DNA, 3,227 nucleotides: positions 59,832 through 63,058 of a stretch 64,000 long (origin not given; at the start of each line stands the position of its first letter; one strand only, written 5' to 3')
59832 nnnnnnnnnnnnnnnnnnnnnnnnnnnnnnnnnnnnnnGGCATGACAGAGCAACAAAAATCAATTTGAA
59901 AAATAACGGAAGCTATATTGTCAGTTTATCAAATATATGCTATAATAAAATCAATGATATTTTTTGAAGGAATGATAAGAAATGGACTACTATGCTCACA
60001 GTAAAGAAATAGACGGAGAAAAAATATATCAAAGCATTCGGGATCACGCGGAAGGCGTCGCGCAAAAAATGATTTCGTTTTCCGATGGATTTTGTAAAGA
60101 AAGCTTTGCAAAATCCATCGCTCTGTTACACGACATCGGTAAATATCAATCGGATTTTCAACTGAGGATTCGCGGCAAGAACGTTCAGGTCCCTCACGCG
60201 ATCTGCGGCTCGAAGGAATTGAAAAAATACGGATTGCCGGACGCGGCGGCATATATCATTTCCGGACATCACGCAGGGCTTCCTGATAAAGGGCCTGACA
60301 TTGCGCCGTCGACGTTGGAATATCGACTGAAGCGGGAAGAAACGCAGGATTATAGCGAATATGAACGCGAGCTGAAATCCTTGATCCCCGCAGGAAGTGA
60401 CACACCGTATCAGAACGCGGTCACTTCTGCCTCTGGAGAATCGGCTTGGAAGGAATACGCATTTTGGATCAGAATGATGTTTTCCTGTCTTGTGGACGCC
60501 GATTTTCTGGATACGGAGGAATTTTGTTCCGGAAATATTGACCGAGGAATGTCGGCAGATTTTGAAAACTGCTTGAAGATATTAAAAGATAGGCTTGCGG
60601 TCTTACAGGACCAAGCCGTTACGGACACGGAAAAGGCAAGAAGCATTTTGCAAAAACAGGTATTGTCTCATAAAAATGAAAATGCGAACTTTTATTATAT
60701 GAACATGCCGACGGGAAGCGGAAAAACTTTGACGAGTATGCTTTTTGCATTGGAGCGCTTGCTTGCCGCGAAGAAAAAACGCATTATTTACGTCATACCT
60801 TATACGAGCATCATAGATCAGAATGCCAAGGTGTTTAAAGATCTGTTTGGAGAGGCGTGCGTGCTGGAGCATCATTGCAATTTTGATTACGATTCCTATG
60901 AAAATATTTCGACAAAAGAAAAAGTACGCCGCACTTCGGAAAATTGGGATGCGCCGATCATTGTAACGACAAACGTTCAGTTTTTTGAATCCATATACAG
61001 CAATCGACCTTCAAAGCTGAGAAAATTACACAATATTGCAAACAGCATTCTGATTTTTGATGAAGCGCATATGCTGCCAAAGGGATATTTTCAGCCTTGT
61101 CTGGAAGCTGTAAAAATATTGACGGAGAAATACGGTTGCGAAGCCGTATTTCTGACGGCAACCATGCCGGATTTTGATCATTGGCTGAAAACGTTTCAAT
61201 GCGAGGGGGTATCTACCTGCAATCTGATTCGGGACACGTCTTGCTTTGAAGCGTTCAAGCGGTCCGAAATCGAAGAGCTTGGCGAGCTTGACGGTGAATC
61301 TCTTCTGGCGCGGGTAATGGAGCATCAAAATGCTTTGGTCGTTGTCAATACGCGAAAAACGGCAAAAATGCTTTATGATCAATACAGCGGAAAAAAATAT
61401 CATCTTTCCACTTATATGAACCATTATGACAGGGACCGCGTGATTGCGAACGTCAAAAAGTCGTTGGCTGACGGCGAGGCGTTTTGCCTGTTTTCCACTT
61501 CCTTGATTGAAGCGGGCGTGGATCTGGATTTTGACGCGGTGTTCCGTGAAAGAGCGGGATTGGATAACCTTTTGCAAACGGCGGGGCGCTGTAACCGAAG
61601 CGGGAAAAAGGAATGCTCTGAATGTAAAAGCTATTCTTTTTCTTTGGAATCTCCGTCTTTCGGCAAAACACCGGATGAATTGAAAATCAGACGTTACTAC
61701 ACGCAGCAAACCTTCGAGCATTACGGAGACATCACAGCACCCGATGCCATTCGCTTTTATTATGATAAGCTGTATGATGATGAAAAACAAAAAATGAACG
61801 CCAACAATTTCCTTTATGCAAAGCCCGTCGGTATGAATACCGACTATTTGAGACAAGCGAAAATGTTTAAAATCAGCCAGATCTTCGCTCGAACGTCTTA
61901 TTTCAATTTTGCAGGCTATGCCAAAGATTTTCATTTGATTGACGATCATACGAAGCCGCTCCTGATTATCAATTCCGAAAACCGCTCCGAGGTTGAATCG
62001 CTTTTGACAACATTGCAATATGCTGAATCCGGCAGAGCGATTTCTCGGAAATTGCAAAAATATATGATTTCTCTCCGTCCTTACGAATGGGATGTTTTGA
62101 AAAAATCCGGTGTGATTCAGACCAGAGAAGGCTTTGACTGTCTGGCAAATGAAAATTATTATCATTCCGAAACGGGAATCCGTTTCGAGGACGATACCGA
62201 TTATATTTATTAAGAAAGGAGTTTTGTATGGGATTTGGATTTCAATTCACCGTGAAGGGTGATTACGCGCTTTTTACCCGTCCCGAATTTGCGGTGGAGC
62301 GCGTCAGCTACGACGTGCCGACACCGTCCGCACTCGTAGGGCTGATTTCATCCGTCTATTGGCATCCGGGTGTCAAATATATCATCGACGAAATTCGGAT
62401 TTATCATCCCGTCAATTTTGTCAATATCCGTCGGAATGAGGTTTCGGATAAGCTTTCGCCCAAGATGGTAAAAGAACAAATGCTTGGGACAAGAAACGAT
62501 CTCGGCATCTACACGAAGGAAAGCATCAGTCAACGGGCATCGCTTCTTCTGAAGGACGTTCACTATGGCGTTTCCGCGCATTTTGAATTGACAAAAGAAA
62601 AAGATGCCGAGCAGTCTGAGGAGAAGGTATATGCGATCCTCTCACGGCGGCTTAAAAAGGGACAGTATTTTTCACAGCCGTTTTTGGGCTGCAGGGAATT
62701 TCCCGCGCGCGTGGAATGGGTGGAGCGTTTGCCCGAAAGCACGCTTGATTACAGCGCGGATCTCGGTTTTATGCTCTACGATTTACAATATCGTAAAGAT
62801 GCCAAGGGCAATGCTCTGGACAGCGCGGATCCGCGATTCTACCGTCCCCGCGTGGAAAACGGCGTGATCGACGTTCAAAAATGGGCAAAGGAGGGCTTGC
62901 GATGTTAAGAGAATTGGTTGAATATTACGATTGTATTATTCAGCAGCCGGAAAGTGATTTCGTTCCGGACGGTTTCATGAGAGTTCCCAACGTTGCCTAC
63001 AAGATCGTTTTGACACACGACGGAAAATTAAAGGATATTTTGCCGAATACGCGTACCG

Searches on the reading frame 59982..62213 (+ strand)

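Call 86: search_protein_families(library=pfam, proteins=[window:59982-62213:+], max_evalue=0.00001)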
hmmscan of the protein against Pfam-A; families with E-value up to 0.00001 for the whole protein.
window:59982-62213:+ (743 aa): 6 families
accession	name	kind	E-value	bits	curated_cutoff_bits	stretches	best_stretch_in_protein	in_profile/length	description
PF00270.35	DEAD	-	1.9e-20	73.7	26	1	224-396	4-161/167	DEAD/DEAH box helicase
PF04851.21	ResIII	-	7.3e-17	62.2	22.5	1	209-395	8-162/164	Type III restriction enzyme, res subunit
PF22590.2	Cas3-like_C_2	-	9.1e-13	48.9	27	1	448-540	2-104/106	CRISPR-associated nuclease/helicase Cas3, C-terminal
PF00271.37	Helicase_C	-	1.1e-08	35.7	23.5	1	444-541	11-110/110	Helicase conserved C-terminal domain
PF01966.28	HD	-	4.4e-07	30.6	22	1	22-113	4-93/116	HD domain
PF18766.7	SWI2_SNF2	-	7.6e-06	26.2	26.7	0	244-365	27-130/221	SWI2/SNF2 ATPase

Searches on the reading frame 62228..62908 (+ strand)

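Call 86: search_protein_families(library=pfam, proteins=[window:62228-62908:+], max_evalue=0.00001)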
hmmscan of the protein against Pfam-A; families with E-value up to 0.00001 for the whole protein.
window:62228-62908:+ (226 aa): 1 family
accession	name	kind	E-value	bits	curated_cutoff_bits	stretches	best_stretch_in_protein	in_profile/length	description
PF09704.15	Cas_Cas5d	-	1.9e-38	133.1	23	1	7-216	4-216/217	CRISPR-associated protein (Cas_Cas5)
